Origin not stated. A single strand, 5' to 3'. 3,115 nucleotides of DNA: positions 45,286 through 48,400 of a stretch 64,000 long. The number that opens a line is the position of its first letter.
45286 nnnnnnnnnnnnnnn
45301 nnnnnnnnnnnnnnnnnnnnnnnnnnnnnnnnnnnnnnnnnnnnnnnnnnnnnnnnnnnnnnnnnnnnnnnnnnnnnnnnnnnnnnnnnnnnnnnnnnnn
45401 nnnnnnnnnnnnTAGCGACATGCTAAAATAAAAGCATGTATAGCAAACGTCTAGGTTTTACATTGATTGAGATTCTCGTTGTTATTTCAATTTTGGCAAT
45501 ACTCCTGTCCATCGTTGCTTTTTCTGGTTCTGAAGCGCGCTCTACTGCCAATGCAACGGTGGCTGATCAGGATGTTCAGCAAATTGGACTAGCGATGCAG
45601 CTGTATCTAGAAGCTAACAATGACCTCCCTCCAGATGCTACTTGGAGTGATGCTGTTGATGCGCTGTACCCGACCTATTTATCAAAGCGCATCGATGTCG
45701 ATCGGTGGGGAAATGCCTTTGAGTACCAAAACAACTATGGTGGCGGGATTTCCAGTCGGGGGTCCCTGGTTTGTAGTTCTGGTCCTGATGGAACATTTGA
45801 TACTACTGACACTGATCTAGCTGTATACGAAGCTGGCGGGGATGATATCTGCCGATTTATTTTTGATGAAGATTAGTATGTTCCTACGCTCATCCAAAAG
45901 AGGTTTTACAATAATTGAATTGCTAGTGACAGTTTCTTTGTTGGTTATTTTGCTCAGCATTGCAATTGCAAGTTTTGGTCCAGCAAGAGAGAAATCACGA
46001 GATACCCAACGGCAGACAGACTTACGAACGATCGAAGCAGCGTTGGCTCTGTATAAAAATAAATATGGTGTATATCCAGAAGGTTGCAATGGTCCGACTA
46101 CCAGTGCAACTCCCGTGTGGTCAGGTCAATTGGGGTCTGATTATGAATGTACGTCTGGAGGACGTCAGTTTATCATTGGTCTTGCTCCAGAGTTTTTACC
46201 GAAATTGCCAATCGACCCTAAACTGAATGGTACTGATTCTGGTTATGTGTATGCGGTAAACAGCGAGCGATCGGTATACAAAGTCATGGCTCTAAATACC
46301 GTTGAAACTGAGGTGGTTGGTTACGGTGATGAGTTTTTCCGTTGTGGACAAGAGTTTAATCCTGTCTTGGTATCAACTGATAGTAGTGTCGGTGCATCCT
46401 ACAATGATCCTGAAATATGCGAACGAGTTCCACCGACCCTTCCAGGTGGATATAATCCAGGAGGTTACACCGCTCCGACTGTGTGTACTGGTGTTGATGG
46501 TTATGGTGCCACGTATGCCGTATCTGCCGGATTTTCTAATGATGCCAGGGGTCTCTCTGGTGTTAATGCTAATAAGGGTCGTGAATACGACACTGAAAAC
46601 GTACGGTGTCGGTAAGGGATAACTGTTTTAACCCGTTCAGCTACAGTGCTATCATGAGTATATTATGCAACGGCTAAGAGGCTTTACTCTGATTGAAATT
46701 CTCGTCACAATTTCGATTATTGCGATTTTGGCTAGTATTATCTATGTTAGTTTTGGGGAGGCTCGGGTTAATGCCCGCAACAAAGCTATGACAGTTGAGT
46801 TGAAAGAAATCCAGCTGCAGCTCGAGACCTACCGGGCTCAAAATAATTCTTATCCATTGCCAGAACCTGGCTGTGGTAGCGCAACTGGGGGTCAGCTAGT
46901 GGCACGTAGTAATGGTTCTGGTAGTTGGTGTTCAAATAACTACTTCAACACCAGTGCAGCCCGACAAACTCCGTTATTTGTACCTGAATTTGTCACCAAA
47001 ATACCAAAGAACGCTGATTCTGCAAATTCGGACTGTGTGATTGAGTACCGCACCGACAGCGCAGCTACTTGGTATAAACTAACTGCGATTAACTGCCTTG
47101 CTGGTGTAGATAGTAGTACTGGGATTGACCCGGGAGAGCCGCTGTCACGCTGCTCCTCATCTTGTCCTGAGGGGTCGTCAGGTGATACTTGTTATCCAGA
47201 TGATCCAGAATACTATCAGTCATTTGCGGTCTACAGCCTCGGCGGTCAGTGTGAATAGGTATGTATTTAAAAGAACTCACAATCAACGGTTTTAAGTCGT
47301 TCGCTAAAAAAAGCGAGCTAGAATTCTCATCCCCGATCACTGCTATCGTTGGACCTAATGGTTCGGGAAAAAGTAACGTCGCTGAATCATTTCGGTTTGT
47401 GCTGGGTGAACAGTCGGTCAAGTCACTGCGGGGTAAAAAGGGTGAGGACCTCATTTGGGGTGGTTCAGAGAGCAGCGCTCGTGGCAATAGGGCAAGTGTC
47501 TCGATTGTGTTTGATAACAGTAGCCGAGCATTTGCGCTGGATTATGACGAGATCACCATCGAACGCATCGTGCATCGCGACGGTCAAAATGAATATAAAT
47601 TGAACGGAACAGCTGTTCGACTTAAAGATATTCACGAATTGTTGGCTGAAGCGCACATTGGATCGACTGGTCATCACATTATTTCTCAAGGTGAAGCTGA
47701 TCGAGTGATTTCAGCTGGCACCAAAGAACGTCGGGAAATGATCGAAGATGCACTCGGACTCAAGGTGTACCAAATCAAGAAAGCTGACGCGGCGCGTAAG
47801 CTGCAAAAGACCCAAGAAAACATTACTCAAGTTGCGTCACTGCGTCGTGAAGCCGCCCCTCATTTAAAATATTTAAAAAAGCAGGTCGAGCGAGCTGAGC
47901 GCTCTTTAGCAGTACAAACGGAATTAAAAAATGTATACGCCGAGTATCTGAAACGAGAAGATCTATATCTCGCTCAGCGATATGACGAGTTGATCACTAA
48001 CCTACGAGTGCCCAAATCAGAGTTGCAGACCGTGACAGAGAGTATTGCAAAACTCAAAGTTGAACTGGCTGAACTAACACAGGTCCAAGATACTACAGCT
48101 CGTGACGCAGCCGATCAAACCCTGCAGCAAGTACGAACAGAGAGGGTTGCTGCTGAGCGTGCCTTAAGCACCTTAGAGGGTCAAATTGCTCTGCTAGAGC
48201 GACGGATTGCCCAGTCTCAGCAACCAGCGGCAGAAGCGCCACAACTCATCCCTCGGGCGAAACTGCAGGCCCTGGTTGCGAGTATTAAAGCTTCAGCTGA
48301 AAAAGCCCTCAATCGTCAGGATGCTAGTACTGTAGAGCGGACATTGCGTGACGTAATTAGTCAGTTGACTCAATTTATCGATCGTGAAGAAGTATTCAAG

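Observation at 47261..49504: SMC-type ATPase of only 747 aa with no recognisable hinge or zinc hook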

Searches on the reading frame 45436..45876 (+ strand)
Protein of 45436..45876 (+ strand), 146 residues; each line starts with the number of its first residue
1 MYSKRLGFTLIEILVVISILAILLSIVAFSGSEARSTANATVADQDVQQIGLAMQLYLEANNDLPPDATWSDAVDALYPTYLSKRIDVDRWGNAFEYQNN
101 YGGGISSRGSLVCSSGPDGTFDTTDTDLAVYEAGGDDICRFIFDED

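Call 12: search_protein_families(library=pfam, proteins=[window:45436-45876:+], max_evalue=0.01)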
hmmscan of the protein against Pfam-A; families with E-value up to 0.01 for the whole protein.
window:45436-45876:+ (146 aa): 2 families
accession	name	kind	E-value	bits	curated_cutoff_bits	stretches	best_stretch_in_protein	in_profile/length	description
PF07963.17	N_methyl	-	5e-08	32.6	21.2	1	3-27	2-26/27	Prokaryotic N-terminal methylation motif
PF08334.16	T2SSG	-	1.2e-05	25.8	21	1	35-130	6-105/108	Type II secretion system (T2SS), protein G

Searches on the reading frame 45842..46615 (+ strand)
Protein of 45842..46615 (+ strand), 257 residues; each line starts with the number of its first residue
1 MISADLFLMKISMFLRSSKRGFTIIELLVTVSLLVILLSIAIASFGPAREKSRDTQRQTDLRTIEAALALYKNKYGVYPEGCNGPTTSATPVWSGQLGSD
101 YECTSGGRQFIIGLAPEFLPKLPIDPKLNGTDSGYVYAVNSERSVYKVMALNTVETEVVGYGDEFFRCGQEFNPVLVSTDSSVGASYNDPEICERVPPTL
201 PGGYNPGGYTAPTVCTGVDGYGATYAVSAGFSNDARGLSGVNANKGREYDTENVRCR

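Call 12: search_protein_families(library=pfam, proteins=[window:45842-46615:+], max_evalue=0.01)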
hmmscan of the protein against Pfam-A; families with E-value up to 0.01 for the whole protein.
window:45842-46615:+ (257 aa): 1 family
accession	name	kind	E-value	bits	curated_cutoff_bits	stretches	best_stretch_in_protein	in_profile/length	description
PF07963.17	N_methyl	-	3.6e-06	26.8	21.2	1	16-42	1-27/27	Prokaryotic N-terminal methylation motif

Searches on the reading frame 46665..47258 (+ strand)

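Call 12: search_protein_families(library=pfam, proteins=[window:46665-47258:+], max_evalue=0.01)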
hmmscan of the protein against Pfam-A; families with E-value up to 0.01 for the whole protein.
window:46665-47258:+ (197 aa): 2 families
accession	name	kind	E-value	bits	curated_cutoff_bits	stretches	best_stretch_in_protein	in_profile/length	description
PF07963.17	N_methyl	-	3.9e-08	33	21.2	1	2-27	2-27/27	Prokaryotic N-terminal methylation motif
PF16732.10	ComP_DUS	-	0.0045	18.3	27.3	0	36-73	9-37/87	Type IV minor pilin ComP, DNA uptake sequence receptor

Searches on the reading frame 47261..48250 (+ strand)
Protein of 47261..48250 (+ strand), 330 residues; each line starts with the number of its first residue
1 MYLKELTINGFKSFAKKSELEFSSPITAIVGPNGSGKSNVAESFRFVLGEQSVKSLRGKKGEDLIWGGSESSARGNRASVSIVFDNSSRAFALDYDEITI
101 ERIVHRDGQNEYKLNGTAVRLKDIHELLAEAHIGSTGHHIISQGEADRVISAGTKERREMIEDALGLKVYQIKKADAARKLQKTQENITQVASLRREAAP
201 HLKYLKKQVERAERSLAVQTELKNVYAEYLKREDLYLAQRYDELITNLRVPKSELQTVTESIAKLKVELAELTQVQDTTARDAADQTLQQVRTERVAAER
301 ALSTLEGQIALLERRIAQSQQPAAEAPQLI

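Call 34: search_protein_families(library=ncbifam, proteins=[window:47261-48250:+], max_evalue=1)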
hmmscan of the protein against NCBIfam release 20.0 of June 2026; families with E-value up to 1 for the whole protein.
window:47261-48250:+ (330 aa): 31 families (the best 25 are shown)
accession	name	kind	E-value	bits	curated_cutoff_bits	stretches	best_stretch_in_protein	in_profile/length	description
TIGR02168.1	SMC_prok_B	equivalog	5.4e-91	306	567.35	1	2-325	1-320/1181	chromosome segregation protein SMC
TIGR02169.1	SMC_prok_A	equivalog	6.7e-60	202.9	729.4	1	2-324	1-319/1165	chromosome segregation protein SMC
NF002572.0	PRK02224.1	equivalog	8.8e-11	40.8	1087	1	1-167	1-161/888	DNA double-strand break repair ATPase Rad50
NF003034.1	PRK03918.1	equivalog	2.6e-10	38.9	700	2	1-167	1-157/878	DNA double-strand break repair ATPase Rad50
NF041034.1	Rad50_Sulf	equivalog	5.9e-10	37.7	1000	2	1-89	1-78/872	DNA double-strand break repair ATPase Rad50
NF045780.1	TrlF_fam_ATP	equivalog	1.1e-09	37.6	350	1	5-311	292-578/944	TrlF family AAA-like ATPase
NF002244.0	PRK01156.1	equivalog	1.1e-08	33.7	847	1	1-276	1-273/895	DNA double-strand break repair ATPase Rad50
TIGR00611.2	recf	equivalog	6.9e-08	32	172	1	3-164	1-141/339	DNA replication/repair protein RecF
NF045487.1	ASRP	equivalog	2.6e-07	29.6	300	1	16-316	6-272/593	archaea-specific SMC-related protein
NF041035.1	Rad50_Halo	equivalog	4.3e-07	28.7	1000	1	1-301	1-298/883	DNA double-strand break repair ATPase Rad50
TIGR00606.1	rad50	subfamily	7.9e-07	27.2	453.75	2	4-51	4-55/1311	DNA repair protein Rad50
NF008121.0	PRK10869.1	equivalog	1.4e-06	27.2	418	1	3-221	2-213/553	DNA repair protein RecN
NF041760.1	PtuA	equivalog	8.5e-06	24.9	500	1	2-44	51-92/524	retron Ec78 anti-phage system effector ATPase PtuA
NF010680.0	PRK14079.1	equivalog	0.00033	19.8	386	1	2-134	2-115/349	recombination protein F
TIGR01166.1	cbiO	subfamily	0.0011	18.4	211.8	1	24-153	18-140/190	cobalt ABC transporter, ATP-binding protein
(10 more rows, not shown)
